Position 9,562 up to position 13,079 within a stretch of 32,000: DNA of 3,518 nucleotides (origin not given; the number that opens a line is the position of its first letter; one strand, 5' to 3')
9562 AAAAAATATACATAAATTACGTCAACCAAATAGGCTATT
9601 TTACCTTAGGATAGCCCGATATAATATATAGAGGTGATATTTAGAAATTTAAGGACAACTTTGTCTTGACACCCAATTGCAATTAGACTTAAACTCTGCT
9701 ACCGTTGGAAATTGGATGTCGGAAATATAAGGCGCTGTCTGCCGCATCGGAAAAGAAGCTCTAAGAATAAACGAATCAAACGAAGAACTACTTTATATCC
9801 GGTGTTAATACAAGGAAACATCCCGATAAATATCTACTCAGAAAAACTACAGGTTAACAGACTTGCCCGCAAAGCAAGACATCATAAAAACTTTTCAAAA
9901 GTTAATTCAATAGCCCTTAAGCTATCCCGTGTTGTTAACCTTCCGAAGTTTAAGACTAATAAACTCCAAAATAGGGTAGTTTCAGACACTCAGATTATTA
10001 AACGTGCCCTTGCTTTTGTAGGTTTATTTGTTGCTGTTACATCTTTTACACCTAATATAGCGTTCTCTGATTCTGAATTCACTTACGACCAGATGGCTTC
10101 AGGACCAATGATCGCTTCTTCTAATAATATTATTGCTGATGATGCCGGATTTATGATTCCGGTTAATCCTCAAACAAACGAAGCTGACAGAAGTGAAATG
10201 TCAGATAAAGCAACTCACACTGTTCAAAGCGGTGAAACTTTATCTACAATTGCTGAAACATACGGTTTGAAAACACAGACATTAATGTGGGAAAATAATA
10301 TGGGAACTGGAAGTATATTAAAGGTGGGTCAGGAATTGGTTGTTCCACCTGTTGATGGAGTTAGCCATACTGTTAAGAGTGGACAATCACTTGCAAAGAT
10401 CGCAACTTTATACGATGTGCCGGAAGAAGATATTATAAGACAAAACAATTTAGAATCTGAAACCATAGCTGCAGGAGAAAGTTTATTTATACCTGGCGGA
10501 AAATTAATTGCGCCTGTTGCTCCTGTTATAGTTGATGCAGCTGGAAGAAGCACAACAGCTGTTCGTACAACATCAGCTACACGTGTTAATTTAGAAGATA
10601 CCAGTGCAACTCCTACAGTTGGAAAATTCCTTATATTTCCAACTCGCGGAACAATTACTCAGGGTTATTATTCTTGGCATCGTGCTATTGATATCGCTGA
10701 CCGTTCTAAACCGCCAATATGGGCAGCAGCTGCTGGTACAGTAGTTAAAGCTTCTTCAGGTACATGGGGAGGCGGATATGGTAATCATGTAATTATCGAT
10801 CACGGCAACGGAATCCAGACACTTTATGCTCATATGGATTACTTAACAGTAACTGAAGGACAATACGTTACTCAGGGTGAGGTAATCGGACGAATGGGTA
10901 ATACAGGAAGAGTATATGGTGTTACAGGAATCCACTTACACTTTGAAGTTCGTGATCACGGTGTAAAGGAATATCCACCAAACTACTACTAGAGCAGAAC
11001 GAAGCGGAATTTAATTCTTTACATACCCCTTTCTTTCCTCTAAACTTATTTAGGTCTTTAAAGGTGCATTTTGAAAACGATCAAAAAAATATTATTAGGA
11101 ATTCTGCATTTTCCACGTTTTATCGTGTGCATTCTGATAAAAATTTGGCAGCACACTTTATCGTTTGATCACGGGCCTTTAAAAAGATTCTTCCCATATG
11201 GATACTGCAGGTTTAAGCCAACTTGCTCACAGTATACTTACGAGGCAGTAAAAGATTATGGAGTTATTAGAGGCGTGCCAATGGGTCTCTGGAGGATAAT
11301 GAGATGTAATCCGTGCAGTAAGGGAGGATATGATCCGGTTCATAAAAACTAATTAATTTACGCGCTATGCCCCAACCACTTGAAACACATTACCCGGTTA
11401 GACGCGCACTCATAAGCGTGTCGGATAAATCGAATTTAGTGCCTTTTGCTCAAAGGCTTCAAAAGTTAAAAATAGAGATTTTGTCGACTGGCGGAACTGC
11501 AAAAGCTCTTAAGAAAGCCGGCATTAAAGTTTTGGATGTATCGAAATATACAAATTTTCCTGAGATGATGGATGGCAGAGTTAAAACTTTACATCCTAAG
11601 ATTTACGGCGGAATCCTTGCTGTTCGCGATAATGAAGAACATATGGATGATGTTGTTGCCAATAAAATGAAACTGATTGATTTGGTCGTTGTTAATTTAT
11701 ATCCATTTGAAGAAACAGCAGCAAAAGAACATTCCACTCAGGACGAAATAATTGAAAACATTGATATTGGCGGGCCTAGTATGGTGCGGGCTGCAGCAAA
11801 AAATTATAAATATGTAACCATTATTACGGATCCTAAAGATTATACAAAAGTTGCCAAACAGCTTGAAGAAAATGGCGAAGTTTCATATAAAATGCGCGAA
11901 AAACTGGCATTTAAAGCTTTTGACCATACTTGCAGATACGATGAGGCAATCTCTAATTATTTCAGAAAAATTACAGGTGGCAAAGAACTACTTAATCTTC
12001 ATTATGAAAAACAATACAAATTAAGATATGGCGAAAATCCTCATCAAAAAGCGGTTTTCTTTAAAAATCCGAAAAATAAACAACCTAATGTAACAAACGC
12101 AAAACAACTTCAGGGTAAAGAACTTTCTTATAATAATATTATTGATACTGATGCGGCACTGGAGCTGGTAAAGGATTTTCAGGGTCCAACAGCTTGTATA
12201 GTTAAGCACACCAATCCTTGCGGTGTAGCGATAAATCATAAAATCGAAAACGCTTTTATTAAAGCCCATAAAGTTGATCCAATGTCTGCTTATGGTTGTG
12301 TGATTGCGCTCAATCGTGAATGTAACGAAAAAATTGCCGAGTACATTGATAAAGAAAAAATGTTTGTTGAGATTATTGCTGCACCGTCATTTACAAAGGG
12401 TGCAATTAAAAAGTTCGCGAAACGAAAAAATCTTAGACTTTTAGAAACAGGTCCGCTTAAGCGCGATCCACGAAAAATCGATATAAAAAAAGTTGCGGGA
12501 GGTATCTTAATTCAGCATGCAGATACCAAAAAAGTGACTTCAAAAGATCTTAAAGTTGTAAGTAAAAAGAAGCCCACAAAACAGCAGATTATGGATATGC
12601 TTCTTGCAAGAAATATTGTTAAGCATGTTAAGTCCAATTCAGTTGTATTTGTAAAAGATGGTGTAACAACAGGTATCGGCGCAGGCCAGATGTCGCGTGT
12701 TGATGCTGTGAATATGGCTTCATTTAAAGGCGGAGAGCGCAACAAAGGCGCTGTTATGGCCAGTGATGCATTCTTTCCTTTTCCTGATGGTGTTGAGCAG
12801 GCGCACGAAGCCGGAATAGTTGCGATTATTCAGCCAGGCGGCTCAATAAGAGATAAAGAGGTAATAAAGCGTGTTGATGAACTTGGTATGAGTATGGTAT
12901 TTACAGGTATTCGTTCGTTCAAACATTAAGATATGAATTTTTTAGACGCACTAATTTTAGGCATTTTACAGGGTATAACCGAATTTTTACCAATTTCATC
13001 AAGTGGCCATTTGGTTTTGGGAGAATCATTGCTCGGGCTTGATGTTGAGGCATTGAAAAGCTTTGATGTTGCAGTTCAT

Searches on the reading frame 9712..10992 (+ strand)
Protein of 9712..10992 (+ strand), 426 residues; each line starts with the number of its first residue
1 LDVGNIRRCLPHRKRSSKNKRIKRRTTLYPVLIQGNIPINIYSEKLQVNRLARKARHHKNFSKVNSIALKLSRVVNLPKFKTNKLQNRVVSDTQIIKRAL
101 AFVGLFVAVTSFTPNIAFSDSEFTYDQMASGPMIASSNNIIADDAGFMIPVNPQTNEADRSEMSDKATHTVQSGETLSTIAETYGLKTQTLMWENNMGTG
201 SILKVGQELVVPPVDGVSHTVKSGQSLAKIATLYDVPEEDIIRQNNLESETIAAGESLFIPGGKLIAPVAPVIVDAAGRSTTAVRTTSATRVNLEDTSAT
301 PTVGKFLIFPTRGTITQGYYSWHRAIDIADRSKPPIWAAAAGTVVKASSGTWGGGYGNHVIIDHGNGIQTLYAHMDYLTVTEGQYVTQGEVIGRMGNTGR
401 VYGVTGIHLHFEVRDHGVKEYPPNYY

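Call 13: search_protein_families(library=pfam, proteins=[window:9712-10992:+], max_evalue=0.001)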
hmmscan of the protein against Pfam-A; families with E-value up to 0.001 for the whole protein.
window:9712-10992:+ (426 aa): 6 families
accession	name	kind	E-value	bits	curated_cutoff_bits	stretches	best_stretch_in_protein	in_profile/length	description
PF01551.29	Peptidase_M23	-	4.1e-28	97.9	28.7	1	323-418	3-92/96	Peptidase family M23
PF01476.26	LysM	-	4.2e-23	81.5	20.9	2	169-212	1-43/43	LysM domain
PF23473.1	LysM3_LYK4_5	-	2.7e-07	31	29.3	0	218-254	4-40/48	LYK4/5 LysM3 domain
PF23446.1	LysM1_NFP_LYK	-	5.1e-06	27.7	36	0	225-261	16-54/60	NFP/LYK LysM1 domain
PF23577.1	LysM_RLK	-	1.3e-05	25.5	27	0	171-199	5-32/44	LysM domain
PF23472.1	LysM2_CERK1_LYK3_4_5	-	1.4e-05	25.3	27.4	1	167-212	6-54/56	LYK3/4/5 LysM2 domain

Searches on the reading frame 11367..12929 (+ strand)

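Call 13: search_protein_families(library=pfam, proteins=[window:11367-12929:+], max_evalue=0.001)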
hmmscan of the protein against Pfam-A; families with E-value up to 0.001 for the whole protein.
window:11367-12929:+ (520 aa): 2 families
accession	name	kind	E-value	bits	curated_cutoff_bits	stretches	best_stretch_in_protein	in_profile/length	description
PF01808.24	AICARFT_IMPCHas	-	3.9e-119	398.2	25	1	143-452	1-309/311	AICARFT/IMPCHase bienzyme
PF02142.27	MGS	-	6.6e-25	87.5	24.1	1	24-137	2-93/94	MGS-like domain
